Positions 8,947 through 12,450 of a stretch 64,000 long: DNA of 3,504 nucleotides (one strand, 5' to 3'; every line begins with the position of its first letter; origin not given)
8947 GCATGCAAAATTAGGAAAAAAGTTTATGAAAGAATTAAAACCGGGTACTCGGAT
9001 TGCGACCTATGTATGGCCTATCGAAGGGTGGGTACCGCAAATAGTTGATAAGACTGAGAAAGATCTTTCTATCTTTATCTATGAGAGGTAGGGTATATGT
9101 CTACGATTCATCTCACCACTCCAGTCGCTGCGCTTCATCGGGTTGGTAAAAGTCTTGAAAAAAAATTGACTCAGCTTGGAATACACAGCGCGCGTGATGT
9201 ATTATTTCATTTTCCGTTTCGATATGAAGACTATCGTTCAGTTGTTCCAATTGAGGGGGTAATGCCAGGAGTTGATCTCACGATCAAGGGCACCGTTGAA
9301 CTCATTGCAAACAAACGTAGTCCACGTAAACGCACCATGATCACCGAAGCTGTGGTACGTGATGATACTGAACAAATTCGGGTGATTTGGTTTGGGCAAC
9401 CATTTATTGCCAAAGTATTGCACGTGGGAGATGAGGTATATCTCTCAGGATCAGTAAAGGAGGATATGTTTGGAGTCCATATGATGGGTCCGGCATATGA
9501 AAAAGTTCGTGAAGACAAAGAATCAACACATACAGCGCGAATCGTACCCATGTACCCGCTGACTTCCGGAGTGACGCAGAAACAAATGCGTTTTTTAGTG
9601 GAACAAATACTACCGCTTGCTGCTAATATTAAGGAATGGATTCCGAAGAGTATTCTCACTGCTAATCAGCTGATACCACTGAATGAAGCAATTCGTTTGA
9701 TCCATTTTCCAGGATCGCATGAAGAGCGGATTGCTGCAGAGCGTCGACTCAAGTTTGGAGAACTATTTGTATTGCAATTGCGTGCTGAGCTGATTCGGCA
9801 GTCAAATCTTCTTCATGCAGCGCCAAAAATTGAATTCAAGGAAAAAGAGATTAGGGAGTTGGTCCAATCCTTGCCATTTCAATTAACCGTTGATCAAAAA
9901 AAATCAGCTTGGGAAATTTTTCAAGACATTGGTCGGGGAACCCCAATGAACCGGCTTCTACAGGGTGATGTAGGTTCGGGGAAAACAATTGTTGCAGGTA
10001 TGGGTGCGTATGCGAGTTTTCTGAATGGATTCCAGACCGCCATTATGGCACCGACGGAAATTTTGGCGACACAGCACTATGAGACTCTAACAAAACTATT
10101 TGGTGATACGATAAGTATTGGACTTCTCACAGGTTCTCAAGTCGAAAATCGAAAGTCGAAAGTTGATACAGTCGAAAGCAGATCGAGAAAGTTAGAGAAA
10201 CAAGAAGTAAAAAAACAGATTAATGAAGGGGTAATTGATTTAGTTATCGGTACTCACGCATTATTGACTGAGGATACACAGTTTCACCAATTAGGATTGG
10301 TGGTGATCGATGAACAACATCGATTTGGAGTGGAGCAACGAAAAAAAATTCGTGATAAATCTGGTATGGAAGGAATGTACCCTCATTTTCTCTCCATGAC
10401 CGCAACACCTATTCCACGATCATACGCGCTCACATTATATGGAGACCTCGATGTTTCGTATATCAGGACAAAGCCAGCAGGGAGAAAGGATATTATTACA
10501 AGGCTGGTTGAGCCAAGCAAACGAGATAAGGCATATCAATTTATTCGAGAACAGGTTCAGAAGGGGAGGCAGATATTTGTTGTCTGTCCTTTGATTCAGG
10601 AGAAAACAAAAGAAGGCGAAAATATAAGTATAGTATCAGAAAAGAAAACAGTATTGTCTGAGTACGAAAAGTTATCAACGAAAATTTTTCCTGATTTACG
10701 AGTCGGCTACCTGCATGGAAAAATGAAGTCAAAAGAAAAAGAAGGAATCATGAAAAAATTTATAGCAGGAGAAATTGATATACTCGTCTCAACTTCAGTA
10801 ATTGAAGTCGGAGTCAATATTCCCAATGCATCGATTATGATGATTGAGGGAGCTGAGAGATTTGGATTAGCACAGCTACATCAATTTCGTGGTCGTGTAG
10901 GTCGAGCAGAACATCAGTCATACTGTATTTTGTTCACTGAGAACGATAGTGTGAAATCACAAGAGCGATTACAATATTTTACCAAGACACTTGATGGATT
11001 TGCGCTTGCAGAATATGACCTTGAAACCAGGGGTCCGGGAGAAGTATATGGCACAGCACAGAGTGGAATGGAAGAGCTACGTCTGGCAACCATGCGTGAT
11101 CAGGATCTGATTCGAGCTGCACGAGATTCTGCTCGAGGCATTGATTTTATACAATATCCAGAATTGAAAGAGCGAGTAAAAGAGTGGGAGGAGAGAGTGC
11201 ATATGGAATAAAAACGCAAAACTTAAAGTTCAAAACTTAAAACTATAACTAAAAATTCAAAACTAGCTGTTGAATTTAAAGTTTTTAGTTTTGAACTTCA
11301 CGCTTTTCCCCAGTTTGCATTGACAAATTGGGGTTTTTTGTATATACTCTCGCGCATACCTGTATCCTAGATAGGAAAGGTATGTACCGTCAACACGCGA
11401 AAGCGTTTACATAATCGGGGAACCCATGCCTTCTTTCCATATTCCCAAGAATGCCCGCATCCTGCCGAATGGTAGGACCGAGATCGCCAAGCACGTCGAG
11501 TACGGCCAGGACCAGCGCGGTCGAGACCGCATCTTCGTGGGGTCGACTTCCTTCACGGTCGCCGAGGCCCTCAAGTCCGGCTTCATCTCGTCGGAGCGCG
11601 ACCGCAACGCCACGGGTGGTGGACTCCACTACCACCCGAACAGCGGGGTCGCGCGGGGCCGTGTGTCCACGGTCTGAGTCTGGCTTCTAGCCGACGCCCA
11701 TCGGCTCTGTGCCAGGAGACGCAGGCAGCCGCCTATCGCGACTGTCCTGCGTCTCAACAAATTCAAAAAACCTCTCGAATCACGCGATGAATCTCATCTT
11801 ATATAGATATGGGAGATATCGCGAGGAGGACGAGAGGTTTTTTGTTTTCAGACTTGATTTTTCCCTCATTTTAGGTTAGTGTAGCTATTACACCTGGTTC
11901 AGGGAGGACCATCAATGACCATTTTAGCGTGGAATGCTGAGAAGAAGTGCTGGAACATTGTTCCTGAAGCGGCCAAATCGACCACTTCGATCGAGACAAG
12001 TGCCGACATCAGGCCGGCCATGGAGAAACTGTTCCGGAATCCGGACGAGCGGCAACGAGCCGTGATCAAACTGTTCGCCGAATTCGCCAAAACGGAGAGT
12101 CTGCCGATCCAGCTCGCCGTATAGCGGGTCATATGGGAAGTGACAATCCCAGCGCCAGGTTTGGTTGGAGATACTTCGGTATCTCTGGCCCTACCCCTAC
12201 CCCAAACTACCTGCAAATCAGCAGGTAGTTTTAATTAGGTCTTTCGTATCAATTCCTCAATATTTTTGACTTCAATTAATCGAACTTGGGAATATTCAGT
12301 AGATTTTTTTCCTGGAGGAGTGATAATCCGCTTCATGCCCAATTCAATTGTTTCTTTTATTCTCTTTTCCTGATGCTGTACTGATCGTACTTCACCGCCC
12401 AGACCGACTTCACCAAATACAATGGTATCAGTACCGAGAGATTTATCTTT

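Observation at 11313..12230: High-GC two-ORF cassette (83 aa + 69 aa) with consensus promoter, embedded between recG and radA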

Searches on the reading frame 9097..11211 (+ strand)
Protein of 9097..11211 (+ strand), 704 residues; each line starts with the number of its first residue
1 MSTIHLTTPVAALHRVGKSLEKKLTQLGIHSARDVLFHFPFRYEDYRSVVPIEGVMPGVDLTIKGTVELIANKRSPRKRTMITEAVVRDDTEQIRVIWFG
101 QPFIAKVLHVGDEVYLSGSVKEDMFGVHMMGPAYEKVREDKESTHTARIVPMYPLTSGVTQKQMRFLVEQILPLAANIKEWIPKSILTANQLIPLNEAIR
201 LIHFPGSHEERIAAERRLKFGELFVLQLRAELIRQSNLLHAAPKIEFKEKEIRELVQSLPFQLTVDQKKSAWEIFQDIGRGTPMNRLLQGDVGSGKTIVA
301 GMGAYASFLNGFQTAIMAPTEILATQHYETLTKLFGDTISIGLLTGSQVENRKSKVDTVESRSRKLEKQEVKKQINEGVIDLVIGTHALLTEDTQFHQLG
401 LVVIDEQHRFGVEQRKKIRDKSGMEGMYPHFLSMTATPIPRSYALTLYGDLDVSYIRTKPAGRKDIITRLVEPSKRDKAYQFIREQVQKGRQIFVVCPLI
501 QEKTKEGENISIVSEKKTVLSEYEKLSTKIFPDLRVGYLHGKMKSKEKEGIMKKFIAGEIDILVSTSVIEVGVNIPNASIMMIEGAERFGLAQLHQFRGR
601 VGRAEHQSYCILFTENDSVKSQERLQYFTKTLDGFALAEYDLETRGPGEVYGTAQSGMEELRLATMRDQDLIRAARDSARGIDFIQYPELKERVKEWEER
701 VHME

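Call 12: search_protein_families(library=pfam, proteins=[window:9097-11211:+], max_evalue=0.1)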
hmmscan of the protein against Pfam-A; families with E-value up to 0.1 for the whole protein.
window:9097-11211:+ (704 aa): 10 families
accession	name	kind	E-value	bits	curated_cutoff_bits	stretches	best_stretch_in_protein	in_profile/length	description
PF17191.10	RecG_wedge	-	3.2e-31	108.6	23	1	14-172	6-159/162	RecG wedge domain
PF00271.37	Helicase_C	-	8.6e-23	81.1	23.5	1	497-604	7-109/110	Helicase conserved C-terminal domain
PF00270.35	DEAD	-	8.7e-21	74.8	26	1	284-441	15-162/167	DEAD/DEAH box helicase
PF04851.21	ResIII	-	5.7e-10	39.8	22.5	1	285-438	25-162/164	Type III restriction enzyme, res subunit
PF19833.4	RecG_dom3_C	-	4.7e-08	33.4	26.8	1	631-682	1-54/87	ATP-dependent DNA helicase RecG, domain 3, C-terminal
PF01336.31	tRNA_anti-codon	-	7.5e-07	29.4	27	1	62-135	2-73/75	OB-fold nucleic acid binding domain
PF22590.2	Cas3-like_C_2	-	0.001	19.7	27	1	518-605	14-105/106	CRISPR-associated nuclease/helicase Cas3, C-terminal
PF00436.31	SSB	-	0.028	14.9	26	0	78-123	38-81/104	Single-strand binding protein family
PF07517.20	SecA_DEAD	-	0.043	13.5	24.6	1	292-347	99-155/290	SecA DEAD-like domain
PF11798.14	IMS_HHH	-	0.093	13.4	24.4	0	8-29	11-32/32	IMS family HHH motif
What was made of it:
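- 9097..11211 (+): recG, the conserved left flank of the slot. Pfam RecG_wedge, DEAD and Helicase_C (call 12).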

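Call 20: list_cluster_members(proteins=[P0001, window:9097-11211:+, window:12235-13566:-, window:40446-41135:-, window:41360-41731:+])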
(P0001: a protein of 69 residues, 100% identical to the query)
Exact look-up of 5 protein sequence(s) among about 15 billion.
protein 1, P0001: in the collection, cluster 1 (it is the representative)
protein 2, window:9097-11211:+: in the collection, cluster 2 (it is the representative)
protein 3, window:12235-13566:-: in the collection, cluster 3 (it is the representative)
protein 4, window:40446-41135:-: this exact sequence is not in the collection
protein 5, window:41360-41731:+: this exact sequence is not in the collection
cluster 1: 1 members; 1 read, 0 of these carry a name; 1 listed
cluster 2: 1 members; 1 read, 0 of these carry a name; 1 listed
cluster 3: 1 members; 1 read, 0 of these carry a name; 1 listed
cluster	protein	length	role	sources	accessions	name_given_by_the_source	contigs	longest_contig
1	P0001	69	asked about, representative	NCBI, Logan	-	-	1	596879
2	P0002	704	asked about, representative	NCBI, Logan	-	-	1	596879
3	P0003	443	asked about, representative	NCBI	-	-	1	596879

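Call 108: find_encoding_contigs(protein=window:9097-11211:+, flank=3000, max_places=10)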
Protein window:9097-11211:+ (704 aa): no gene with exactly this product is on record in the collection.

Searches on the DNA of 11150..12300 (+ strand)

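Call 38: search_rna_families(source=window, start=11150, end=12300, threshold=evalue, max_evalue=5)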
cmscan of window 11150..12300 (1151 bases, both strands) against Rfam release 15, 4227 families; matches with E-value up to 5: 16.
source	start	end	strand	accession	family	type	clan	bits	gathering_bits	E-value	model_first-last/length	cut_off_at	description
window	11761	11847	-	RF01024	mir-944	Gene; miRNA;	-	23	100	0.28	1-88/88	no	mir-944 microRNA precursor family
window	11218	11306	-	RF03723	MIR7125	Gene; miRNA;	-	22.3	100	0.064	1-107/107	no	MIR7125 microRNA precursor family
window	11217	11308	-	RF04157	MIR9486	Gene; miRNA;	-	22.1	100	0.12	1-119/119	no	MIR9486 microRNA precursor family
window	11224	11300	-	RF03940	MIR9563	Gene; miRNA;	-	21.3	90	0.37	1-127/127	no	MIR9563 microRNA precursor family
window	11220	11304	-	RF03743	MIR7696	Gene; miRNA;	-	21.3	83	0.41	1-88/88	no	MIR7696 microRNA precursor family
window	11214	11314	-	RF04211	MIR5185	Gene; miRNA;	-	20.5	101.7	0.43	1-111/111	no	MIR5185 microRNA precursor family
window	11216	11308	-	RF03616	MIR1888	Gene; miRNA;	-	20.4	72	0.58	1-101/101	no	MIR1888 microRNA precursor family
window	11236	11401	-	RF02863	sRNA_2410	Gene; sRNA;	-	19.8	61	1.3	1-196/196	no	Enterococcus sRNA 2410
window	11768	11840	-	RF03303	mir-973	Gene; miRNA;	-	19.5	63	1.2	1-84/84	no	mir-973 microRNA precursor family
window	11198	11325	-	RF04128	MIR8562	Gene; miRNA;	-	18.7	211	0.97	39-204/242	no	MIR8562 microRNA precursor family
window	11225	11312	+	RF04128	MIR8562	Gene; miRNA;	-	18.6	211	1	61-195/242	no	MIR8562 microRNA precursor family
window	11225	11299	+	RF03940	MIR9563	Gene; miRNA;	-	18.3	90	2.2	1-127/127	no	MIR9563 microRNA precursor family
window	11219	11303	-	RF04106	mir-1303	Gene; miRNA;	-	17.1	107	4.4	1-85/85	no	mir-1303 microRNA precursor family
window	11762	11847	-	RF04346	Plastid-ccsA-ndhD-1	Cis-reg;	CL00154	16.8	48.5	3.3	1-57/57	no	Plastid-ccsA-ndhD-1 3UTR RNA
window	11184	11337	+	RF02453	ncr952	Gene; sRNA;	-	16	100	0.85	1-143/143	no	Bacillus sRNA ncr952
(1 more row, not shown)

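Call 89: search_dna_similar(query=window:11350-12235:+, collection=plasmids, mode=distant, max_evalue=0.001, max_rows=10)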
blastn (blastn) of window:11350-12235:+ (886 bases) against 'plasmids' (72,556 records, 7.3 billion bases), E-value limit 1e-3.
No match.

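Call 90: search_dna_similar(query=window:11350-12235:+, collection=phages, mode=distant, max_evalue=0.001, max_rows=10)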
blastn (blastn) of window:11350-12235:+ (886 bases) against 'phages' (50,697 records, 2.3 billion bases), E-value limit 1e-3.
No match.

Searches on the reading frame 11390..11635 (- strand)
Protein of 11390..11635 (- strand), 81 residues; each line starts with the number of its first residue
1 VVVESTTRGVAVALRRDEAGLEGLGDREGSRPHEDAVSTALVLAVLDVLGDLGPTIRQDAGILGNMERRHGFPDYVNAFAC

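Call 97: search_protein_families(library=pfam, proteins=[window:11390-11635:-, window:11407-11613:-], max_evalue=0.1)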
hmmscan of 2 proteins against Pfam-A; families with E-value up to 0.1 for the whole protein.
window:11390-11635:- (81 aa): 0 families

window:11407-11613:- (68 aa): 0 families
